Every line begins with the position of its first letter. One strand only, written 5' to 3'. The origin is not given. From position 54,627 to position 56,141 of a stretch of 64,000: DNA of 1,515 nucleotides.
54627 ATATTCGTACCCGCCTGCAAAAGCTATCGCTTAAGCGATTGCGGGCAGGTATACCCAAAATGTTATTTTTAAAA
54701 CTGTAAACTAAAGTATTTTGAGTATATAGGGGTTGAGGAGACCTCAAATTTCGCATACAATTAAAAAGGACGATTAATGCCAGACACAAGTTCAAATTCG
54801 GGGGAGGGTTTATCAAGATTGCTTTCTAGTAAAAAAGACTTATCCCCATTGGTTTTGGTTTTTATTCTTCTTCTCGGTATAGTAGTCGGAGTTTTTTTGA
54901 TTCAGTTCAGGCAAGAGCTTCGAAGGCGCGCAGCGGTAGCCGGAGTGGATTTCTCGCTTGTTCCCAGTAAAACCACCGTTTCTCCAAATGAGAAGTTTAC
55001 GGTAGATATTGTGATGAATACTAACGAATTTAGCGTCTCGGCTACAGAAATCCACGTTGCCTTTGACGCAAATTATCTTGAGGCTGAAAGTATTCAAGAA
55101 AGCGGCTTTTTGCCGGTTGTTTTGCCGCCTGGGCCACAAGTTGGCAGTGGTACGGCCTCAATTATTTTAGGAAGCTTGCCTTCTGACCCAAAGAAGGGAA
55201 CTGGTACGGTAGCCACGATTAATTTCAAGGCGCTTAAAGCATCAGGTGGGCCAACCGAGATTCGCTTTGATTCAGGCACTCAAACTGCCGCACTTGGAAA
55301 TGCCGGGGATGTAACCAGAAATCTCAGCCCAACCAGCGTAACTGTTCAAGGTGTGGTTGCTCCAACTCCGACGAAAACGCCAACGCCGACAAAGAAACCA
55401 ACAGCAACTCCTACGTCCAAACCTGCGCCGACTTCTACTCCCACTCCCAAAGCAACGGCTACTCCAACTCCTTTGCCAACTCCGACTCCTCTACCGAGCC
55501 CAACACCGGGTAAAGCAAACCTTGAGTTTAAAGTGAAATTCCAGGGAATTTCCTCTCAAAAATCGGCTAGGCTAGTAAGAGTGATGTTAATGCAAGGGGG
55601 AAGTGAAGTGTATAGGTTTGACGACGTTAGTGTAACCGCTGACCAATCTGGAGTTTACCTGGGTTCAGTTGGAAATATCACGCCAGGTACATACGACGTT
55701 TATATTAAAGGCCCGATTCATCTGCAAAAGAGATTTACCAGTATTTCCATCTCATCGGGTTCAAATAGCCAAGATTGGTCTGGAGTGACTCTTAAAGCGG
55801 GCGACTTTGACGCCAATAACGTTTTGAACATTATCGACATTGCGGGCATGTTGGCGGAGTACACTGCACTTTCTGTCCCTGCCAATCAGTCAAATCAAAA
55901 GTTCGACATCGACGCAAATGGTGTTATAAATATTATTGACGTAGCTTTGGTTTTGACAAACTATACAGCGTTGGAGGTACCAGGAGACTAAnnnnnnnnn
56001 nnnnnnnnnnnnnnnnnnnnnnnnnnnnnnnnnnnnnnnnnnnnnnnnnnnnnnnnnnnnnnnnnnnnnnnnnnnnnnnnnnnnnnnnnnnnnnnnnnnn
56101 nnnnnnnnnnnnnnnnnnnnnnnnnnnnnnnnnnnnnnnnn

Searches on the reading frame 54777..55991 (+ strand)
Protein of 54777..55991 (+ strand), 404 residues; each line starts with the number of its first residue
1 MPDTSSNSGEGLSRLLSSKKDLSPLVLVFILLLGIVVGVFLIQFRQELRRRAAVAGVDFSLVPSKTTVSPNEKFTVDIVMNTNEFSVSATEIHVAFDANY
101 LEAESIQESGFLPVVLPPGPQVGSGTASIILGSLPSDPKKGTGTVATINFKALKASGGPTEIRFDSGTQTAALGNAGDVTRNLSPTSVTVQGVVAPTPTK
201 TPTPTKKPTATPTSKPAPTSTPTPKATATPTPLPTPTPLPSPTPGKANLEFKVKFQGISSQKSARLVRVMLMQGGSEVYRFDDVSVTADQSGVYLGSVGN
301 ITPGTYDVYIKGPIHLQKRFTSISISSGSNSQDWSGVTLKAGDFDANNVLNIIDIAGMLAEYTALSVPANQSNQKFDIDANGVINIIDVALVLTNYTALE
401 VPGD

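Call 5: search_protein_families(library=pfam, proteins=[window:54777-55991:+], max_evalue=0.01)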
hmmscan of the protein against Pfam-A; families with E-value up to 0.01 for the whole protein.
window:54777-55991:+ (404 aa): 2 families
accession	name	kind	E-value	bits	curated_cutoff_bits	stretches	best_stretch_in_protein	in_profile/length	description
PF00963.24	Cohesin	-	6.2e-07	30.1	24.1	1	63-190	5-139/139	Cohesin domain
PF00404.24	Dockerin_1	-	0.0046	17.6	22.9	1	341-392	1-52/57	Dockerin type I domain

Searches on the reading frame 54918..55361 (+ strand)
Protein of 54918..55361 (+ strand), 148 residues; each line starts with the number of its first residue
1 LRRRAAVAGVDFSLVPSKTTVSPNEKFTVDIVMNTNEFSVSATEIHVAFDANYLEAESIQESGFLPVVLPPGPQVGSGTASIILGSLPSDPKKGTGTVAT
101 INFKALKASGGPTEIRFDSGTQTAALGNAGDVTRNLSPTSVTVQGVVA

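Call 81: search_solved_structures(query=A2, max_evalue=1)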
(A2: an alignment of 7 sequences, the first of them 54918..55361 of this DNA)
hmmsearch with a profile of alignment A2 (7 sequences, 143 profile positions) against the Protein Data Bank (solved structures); distinct sequences matched with E-value up to 1: 27.
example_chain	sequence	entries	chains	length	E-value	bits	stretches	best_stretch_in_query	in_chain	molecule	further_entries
6kg8_A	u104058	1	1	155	2e-07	34.6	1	4-142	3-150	Probably cellulosomal scaffolding protein, secreted cellulose-binding and cohesin domain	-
6kgc_A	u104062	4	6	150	3.7e-07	33.7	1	7-142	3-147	Probably cellulosomal scaffolding protein, secreted cellulose-binding and cohesin domain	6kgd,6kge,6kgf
3l8q_A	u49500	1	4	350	3.5e-06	30.6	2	12-120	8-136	Cellulosomal scaffoldin adaptor protein B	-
5m2o_A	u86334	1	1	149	0.00031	24.2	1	11-140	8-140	Putative cellulosomal scaffoldin protein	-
5aoz_A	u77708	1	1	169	0.0004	23.9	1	9-140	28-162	PUTATIVE CELLULOSOMAL SCAFFOLDIN PROTEIN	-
5lxv_A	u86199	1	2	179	0.002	21.6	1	7-64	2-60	Scaffoldin C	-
1qzn_A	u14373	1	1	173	0.0021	21.5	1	8-120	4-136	cellulosomal scaffoldin adaptor protein B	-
3f2l_A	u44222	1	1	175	0.0026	21.3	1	11-120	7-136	Cellulosomal scaffoldin adaptor protein B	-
1zv9_A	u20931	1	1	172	0.0026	21.2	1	11-120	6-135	Cellulosomal scaffoldin adaptor protein B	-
3bwz_A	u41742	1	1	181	0.0029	21.1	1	11-120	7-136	Cellulosomal scaffoldin adaptor protein B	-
4u3s_A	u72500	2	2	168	0.017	18.6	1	17-116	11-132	Cellulosomal scaffoldin adaptor protein B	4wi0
5m2s_A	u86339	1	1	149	0.022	18.2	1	17-53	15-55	Putative cellulosomal scaffoldin protein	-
4uyp_A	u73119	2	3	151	0.034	17.6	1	17-107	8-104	Cellulosomal scaffoldin anchoring protein C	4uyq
3fnk_A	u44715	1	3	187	0.042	17.3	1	20-118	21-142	Cellulosomal scaffoldin adaptor protein B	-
5g5d_A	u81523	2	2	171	0.056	16.9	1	8-112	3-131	CELLULOSOME ANCHORING PROTEIN COHESIN REGION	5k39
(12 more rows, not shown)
